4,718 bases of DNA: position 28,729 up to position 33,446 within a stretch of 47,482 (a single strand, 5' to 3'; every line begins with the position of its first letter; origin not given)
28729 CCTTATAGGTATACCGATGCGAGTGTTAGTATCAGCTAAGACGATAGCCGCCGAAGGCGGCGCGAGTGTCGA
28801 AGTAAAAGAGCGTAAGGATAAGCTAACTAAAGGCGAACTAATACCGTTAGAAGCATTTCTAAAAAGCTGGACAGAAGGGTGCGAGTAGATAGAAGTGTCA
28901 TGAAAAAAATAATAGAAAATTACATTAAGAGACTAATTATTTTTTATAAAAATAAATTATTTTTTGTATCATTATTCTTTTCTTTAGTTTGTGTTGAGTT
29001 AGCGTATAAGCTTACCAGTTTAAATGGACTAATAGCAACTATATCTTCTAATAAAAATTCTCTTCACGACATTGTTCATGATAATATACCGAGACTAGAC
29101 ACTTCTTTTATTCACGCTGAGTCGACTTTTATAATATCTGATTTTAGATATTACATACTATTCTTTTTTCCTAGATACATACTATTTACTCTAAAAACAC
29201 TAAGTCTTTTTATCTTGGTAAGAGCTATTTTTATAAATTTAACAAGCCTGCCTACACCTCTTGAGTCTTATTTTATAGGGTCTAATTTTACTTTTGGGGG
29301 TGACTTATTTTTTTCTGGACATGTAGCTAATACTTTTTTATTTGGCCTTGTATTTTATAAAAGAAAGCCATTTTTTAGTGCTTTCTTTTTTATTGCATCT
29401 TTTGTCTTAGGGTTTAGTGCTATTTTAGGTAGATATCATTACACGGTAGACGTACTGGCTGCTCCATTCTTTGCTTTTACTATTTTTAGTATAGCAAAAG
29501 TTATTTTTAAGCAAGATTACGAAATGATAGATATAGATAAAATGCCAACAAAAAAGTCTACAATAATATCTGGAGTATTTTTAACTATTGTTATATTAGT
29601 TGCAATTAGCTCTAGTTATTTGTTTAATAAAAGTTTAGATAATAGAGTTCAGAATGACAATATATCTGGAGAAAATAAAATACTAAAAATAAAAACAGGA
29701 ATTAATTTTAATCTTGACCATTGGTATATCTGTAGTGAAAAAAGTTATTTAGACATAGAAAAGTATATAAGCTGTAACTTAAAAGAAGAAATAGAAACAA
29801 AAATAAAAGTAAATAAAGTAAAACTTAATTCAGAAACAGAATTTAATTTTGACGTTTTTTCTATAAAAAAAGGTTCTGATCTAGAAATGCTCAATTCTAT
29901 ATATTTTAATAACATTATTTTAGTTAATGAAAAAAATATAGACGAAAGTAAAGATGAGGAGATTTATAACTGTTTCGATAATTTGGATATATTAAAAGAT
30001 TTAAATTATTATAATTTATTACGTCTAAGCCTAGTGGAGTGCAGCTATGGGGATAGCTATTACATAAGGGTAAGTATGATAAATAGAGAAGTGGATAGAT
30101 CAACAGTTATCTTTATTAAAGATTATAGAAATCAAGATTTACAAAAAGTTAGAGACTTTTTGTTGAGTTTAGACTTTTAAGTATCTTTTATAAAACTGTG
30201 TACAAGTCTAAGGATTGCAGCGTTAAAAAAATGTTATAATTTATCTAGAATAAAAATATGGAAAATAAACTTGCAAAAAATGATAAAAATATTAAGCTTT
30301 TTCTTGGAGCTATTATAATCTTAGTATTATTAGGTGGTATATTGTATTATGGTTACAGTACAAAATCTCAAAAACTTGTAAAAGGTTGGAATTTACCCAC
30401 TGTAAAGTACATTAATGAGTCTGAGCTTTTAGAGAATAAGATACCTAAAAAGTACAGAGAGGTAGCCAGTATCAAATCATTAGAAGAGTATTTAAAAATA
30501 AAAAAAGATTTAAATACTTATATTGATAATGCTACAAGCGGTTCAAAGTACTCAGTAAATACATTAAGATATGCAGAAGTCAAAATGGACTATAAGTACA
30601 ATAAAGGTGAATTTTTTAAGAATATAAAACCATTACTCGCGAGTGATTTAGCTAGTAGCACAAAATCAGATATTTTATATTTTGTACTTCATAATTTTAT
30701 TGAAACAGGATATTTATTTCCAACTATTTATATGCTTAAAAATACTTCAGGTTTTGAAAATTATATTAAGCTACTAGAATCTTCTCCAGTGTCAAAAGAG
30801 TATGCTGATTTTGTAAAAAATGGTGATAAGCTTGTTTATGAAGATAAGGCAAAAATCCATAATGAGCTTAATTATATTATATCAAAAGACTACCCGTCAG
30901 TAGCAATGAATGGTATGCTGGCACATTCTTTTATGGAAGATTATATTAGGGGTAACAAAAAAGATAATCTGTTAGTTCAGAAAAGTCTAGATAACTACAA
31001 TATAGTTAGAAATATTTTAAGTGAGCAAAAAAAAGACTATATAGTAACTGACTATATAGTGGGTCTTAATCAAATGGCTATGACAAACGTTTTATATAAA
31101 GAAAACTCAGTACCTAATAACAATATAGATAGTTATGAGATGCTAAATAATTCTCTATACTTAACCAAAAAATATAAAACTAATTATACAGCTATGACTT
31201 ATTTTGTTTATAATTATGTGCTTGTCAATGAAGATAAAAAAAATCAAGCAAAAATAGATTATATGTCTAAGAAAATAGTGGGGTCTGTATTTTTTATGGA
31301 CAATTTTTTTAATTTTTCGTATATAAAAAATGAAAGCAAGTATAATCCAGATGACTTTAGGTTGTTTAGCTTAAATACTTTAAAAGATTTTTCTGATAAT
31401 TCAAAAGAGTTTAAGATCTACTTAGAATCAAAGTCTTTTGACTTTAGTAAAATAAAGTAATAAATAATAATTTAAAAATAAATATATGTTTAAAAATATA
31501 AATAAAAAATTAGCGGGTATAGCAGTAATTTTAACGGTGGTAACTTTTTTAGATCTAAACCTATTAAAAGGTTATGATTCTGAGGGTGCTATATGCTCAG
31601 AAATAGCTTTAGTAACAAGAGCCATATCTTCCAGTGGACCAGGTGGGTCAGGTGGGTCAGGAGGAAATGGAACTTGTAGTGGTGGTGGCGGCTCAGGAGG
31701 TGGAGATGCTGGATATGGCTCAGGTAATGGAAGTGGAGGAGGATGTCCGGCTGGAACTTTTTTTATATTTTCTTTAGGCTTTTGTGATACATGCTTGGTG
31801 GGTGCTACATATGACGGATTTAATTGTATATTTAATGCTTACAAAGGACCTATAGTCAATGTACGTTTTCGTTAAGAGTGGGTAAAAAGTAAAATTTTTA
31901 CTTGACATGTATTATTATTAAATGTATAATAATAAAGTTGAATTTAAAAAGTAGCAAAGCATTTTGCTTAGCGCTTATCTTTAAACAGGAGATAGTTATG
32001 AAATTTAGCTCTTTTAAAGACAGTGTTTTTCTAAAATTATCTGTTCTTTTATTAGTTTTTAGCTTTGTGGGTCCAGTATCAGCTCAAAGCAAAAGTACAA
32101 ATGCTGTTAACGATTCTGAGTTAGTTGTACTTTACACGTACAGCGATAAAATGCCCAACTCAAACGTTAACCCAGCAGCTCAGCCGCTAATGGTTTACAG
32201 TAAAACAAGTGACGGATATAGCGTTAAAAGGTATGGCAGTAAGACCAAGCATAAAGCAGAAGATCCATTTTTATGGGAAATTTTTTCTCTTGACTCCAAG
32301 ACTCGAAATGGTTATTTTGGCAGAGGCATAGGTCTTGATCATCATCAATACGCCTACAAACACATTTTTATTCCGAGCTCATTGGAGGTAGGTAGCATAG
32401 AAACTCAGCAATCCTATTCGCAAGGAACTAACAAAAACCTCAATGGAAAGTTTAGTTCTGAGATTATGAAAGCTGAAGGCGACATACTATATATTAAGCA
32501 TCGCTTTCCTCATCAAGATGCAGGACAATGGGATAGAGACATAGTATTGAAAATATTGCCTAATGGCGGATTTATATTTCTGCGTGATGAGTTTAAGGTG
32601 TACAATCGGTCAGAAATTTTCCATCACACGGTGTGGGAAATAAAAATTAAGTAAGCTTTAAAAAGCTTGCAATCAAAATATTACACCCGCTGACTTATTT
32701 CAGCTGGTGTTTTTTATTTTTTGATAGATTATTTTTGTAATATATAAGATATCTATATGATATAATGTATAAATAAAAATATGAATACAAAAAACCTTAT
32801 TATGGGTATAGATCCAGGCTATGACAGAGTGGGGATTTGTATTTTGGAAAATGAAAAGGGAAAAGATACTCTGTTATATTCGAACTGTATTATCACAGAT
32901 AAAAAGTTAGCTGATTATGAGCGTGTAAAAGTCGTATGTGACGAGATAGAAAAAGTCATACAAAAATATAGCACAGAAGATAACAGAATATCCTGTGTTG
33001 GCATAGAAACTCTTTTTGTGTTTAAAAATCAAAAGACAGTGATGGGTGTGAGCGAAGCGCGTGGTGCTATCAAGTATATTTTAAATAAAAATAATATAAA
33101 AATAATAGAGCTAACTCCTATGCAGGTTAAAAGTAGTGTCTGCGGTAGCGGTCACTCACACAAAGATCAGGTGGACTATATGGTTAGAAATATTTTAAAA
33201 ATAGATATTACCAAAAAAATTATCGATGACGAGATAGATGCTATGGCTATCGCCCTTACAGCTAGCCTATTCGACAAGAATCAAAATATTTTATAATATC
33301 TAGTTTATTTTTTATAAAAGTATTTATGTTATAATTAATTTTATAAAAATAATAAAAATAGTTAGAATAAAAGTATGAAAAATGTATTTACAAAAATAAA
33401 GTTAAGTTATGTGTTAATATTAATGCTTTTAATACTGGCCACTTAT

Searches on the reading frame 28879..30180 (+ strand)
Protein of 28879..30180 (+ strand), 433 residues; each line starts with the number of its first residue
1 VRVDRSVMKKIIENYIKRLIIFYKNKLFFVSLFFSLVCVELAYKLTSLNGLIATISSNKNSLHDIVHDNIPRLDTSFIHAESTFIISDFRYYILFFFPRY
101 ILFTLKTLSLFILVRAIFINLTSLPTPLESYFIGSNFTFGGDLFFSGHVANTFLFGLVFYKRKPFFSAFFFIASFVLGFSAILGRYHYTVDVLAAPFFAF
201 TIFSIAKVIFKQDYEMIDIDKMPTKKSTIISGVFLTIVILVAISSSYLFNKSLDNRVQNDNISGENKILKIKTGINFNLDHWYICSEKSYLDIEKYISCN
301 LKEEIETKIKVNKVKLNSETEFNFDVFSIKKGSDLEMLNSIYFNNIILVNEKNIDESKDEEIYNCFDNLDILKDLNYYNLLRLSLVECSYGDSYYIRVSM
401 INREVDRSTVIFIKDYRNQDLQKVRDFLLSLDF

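Call 74: search_protein_families(library=pfam, proteins=[window:28879-30180:+], max_evalue=0.001)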
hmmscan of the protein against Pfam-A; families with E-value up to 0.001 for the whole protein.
window:28879-30180:+ (433 aa): 1 family
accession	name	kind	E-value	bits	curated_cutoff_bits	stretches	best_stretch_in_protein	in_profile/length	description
PF14360.12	PAP2_C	-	1.9e-10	41.6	27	1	141-205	3-71/74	PAP2 superfamily C-terminal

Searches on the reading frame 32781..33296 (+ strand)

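Call 74: search_protein_families(library=pfam, proteins=[window:32781-33296:+], max_evalue=0.001)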
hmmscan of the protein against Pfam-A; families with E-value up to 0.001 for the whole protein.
window:32781-33296:+ (171 aa): 1 family
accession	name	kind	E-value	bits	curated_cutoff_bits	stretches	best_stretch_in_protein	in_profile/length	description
PF02075.23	RuvC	-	2e-31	109.4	22.2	1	7-160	1-147/148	Crossover junction endodeoxyribonuclease RuvC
